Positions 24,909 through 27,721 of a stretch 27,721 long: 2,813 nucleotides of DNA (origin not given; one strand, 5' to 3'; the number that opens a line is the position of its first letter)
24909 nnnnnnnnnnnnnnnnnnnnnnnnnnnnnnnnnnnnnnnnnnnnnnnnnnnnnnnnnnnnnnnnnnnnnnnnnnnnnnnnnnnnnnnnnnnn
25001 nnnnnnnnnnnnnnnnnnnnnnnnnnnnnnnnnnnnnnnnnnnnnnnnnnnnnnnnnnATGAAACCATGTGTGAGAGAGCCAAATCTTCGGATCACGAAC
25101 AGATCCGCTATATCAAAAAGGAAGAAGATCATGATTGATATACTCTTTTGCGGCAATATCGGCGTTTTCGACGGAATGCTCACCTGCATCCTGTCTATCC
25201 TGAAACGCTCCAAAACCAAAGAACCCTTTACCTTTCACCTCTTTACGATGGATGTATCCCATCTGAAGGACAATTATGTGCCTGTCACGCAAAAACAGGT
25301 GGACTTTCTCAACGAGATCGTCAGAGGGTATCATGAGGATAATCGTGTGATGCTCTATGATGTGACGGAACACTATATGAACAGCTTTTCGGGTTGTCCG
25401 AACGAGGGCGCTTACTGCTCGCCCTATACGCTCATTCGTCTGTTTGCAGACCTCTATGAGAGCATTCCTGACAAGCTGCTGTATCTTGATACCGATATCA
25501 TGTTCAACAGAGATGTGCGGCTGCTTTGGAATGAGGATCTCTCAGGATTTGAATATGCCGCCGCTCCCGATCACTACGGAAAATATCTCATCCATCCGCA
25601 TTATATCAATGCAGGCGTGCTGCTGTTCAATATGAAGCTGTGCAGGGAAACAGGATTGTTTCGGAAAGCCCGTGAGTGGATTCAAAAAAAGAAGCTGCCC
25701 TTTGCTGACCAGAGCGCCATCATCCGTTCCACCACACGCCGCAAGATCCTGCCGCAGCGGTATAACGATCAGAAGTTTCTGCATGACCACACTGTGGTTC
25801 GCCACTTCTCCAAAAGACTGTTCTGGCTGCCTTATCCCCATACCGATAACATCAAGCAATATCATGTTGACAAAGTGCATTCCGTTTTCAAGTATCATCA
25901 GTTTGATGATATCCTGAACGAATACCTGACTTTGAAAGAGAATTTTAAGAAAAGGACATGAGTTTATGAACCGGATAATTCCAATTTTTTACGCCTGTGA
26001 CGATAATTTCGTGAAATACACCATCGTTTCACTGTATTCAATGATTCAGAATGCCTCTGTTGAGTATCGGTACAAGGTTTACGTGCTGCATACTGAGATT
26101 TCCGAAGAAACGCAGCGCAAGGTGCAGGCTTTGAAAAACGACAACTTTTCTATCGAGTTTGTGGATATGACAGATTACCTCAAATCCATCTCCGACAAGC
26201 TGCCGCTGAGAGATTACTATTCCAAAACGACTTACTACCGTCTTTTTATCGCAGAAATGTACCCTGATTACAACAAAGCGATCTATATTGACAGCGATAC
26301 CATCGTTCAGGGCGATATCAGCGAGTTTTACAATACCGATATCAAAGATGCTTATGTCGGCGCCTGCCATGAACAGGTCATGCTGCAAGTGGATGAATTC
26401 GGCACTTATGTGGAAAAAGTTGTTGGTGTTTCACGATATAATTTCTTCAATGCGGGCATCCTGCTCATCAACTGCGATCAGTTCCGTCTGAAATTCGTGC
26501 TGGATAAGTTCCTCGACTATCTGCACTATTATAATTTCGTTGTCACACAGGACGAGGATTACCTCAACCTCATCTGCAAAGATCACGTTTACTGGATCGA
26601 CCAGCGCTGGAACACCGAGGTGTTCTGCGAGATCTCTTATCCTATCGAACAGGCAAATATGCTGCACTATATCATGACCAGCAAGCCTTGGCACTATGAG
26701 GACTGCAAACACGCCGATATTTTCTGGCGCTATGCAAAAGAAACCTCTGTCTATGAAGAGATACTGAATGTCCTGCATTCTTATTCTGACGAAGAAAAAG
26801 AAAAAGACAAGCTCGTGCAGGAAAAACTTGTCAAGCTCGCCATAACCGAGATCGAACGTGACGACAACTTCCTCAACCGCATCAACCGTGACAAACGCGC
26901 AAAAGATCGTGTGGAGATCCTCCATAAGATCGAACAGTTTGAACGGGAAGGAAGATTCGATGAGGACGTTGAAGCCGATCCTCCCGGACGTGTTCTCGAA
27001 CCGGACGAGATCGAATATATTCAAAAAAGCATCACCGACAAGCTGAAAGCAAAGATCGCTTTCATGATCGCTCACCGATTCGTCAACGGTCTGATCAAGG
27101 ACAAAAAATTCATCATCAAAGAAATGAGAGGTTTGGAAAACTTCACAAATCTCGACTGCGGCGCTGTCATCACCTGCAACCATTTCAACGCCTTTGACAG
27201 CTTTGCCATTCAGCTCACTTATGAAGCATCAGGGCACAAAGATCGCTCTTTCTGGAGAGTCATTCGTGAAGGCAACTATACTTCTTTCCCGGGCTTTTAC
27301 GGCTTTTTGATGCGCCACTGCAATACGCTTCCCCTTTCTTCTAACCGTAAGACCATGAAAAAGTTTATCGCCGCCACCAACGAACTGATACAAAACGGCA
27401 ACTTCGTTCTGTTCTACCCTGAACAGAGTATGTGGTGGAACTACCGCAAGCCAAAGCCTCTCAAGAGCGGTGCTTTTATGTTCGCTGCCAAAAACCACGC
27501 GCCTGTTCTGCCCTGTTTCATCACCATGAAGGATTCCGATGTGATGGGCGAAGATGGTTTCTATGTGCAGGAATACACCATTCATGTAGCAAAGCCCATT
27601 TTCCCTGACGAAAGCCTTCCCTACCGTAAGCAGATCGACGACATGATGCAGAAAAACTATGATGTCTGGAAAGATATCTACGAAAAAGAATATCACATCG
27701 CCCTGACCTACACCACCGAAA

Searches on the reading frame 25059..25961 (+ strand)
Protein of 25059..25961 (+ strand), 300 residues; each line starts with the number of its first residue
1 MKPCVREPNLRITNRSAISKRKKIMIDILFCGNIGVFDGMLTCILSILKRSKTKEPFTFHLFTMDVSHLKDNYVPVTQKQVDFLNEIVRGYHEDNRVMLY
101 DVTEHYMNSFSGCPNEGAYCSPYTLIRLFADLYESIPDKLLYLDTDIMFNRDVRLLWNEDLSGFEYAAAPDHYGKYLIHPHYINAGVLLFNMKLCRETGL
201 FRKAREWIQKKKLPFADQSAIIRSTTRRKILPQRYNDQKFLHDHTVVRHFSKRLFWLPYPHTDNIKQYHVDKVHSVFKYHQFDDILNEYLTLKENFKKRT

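Call 5: search_protein_families(library=pfam, proteins=[window:25059-25961:+], max_evalue=0.001)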
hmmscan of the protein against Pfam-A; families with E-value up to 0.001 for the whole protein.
window:25059-25961:+ (300 aa): 1 family
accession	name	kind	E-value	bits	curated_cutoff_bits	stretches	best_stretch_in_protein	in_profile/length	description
PF01501.26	Glyco_transf_8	-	1.9e-15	57.6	24.3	1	36-236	10-216/253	Glycosyl transferase family 8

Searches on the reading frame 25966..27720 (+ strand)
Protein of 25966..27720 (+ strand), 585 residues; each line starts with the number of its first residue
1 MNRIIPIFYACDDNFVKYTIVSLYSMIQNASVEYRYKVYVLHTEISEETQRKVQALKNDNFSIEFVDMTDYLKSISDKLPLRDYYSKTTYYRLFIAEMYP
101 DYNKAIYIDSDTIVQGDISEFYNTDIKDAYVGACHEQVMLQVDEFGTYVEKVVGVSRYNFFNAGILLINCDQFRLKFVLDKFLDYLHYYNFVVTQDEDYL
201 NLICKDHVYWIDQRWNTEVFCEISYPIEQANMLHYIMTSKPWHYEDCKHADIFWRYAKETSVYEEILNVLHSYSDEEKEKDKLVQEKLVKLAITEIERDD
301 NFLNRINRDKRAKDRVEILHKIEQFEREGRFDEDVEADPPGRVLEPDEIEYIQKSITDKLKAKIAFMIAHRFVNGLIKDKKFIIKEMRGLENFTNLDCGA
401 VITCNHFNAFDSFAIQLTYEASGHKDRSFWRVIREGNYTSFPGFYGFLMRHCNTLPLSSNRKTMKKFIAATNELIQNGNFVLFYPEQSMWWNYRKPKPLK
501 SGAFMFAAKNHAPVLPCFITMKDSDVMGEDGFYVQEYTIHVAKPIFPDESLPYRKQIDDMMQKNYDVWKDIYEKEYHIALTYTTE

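Call 5: search_protein_families(library=pfam, proteins=[window:25966-27720:+], max_evalue=0.001)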
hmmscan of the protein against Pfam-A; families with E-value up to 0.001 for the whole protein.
window:25966-27720:+ (585 aa): 3 families
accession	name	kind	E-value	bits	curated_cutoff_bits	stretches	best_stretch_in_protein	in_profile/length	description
PF01501.26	Glyco_transf_8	-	1.6e-43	149.5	24.3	1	6-245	1-252/253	Glycosyl transferase family 8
PF01553.26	Acyltransferase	-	3.1e-12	46.9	23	1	387-519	4-131/132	Acyltransferase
PF18404.7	Glyco_transf_24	-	5.3e-05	23.2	25.7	1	17-136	14-133/268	Glucosyltransferase 24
